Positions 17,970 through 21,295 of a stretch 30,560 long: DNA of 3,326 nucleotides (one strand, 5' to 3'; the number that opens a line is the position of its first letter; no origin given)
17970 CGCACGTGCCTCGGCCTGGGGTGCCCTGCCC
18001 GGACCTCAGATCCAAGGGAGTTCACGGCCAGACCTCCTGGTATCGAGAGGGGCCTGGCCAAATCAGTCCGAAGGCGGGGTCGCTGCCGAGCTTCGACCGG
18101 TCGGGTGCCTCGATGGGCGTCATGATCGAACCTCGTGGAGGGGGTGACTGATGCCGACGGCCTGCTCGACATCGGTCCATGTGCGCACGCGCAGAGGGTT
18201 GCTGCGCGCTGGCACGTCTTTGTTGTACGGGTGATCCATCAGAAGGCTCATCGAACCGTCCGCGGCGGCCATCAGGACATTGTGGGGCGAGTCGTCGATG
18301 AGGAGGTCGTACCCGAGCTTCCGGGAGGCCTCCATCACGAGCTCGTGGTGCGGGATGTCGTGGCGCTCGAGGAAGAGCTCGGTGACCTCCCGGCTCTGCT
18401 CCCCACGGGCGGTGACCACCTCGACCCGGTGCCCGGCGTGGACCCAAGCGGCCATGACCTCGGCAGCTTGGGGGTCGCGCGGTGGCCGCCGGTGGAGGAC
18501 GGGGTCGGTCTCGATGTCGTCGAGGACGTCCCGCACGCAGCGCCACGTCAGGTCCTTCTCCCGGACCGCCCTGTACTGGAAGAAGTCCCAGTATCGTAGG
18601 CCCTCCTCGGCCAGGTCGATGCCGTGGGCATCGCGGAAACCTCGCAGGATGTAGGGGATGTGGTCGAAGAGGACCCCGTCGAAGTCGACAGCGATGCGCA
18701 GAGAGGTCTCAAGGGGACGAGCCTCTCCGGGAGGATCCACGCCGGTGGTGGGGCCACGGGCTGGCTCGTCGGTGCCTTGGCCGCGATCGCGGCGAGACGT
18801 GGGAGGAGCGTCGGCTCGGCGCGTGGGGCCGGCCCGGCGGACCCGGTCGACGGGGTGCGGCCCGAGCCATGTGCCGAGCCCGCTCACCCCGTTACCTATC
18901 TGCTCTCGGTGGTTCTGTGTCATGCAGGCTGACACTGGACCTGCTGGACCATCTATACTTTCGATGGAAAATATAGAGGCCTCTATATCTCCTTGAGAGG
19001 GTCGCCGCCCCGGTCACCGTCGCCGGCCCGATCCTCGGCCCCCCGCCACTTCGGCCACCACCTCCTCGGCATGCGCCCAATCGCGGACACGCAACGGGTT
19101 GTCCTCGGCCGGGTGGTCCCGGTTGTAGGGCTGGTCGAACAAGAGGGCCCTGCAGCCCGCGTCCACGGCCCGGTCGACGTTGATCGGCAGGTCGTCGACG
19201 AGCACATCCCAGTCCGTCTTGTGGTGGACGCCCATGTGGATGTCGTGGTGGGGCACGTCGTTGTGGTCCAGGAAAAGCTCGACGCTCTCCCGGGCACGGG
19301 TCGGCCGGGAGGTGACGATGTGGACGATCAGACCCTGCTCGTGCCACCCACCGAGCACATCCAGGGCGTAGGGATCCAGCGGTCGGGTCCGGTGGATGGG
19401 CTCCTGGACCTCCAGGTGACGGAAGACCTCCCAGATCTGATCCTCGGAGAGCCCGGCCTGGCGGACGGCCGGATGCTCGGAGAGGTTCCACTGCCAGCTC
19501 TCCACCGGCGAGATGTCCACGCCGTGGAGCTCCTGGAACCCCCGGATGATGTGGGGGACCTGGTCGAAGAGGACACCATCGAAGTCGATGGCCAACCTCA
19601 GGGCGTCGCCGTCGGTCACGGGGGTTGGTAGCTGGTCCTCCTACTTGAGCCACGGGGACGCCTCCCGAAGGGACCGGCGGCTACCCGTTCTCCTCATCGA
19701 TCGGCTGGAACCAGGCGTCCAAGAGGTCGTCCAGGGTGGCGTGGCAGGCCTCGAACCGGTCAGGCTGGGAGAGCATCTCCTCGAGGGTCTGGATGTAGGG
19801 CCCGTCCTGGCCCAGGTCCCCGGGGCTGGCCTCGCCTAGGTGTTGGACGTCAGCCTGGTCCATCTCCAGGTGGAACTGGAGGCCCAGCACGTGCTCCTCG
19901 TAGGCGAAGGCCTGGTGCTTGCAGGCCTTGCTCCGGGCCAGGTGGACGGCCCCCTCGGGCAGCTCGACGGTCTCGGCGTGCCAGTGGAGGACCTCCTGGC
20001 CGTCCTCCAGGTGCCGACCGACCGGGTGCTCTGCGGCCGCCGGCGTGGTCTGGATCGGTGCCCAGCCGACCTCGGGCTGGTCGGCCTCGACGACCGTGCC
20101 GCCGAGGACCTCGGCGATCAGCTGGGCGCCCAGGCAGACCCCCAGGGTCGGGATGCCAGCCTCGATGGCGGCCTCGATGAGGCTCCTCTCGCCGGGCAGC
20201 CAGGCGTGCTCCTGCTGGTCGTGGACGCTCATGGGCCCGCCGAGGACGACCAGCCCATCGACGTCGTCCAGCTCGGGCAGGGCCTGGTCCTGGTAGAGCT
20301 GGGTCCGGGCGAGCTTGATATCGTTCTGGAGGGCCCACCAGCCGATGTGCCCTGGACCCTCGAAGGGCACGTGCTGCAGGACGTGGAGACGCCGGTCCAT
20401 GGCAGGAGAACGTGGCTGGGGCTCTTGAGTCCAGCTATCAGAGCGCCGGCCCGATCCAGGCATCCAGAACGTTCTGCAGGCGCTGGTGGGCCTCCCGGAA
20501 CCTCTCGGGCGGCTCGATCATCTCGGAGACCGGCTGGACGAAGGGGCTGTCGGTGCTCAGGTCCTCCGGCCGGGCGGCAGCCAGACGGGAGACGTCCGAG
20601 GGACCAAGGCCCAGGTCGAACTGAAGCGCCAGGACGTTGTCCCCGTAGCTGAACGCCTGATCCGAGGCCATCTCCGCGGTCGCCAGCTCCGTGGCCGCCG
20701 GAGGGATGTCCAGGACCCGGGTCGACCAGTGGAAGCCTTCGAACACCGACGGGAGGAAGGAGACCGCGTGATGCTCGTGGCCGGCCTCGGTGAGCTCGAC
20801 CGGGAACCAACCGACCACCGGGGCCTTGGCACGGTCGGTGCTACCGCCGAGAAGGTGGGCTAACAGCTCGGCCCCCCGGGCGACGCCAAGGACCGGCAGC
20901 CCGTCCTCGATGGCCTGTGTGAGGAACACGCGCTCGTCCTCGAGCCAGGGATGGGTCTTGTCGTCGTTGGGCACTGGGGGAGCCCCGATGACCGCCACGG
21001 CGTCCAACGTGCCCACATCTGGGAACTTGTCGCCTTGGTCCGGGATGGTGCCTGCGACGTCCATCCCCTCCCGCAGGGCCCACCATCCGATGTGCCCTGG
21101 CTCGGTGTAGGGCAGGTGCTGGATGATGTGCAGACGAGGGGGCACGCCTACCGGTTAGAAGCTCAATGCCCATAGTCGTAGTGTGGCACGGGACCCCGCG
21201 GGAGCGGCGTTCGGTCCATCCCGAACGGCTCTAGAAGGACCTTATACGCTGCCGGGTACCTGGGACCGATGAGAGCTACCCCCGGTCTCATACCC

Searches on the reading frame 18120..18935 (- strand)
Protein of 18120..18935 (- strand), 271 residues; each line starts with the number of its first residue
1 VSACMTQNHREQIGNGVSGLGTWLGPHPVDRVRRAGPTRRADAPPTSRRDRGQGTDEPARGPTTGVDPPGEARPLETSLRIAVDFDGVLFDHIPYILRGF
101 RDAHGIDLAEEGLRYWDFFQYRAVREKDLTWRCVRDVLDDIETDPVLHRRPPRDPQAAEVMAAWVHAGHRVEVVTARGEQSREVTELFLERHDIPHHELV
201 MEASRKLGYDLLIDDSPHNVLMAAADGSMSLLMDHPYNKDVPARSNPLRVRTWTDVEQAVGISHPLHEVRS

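Call 15: search_protein_families(library=pfam, proteins=[window:18120-18935:-], max_evalue=0.01)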
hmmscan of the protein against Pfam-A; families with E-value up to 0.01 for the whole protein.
window:18120-18935:- (271 aa): 3 families
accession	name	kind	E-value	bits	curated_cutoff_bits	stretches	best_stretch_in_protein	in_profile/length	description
PF06941.18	NT5C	-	1.8e-10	41.4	24.8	1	81-260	4-174/180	5' nucleotidase, deoxy (Pyrimidine), cytosolic type C protein (NT5C)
PF24694.1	LNS2_PITM1-3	-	0.0028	18.1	27.7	1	148-203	17-72/124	PITM 1-3, LNS2 domain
PF12710.13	HAD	-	0.003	18.4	27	1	84-196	4-124/189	haloacid dehalogenase-like hydrolase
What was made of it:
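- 18120..18935 (-): NT5C/HAD-type 5'-nucleotidase with an Arg-rich N-terminal extension. It is a candidate Pho-regulon member downstream of the 18952-18988 site. Pfam NT5C, E 1.8e-10 (call 15).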

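Call 62: search_protein_families(library=ncbifam, proteins=[window:18120-18935:-], max_evalue=0.001)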
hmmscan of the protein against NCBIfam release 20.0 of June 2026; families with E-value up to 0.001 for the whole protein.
window:18120-18935:- (271 aa): 0 families

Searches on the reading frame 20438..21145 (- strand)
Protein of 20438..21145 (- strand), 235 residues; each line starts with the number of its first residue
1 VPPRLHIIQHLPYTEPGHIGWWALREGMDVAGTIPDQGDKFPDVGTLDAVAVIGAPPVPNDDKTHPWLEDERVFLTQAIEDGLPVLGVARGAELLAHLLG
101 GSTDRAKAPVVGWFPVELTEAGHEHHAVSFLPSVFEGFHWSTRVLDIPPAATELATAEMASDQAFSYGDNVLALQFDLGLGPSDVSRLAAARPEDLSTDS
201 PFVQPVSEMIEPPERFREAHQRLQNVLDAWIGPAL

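Call 6: search_protein_families(library=pfam, proteins=[window:20438-21145:-])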
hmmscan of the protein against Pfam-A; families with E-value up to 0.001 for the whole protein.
window:20438-21145:- (235 aa): 0 families

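Call 62: search_protein_families(library=ncbifam, proteins=[window:20438-21145:-], max_evalue=0.001)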
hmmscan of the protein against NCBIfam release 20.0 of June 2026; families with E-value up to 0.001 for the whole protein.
window:20438-21145:- (235 aa): 8 families
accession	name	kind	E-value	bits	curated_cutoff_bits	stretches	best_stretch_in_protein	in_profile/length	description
NF005458.0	PRK07053.1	equivalog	6.8e-29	100.9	250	1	5-188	5-188/234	glutamine amidotransferase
NF006098.0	PRK08250.1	equivalog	5e-24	85.1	301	1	4-229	2-231/239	glutamine amidotransferase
NF005072.0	PRK06490.1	equivalog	3.2e-22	78.7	339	1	4-231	15-237/251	glutamine amidotransferase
NF006562.0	PRK09065.1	equivalog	1.5e-17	64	205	1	35-177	45-187/242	glutamine amidotransferase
NF005743.0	PRK07567.1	equivalog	1.4e-12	47.4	264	1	47-177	52-189/245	glutamine amidotransferase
NF004212.0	PRK05665.1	equivalog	1.2e-08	35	309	1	37-175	48-183/241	amidotransferase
TIGR00888.1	guaA_Nterm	equivalog_domain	9.2e-05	21.9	172.15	1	76-176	64-163/188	glutamine-hydrolyzing GMP synthase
NF001975.0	PRK00758.1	equivalog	0.00029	20.5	198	1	80-176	66-161/185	GMP synthase subunit A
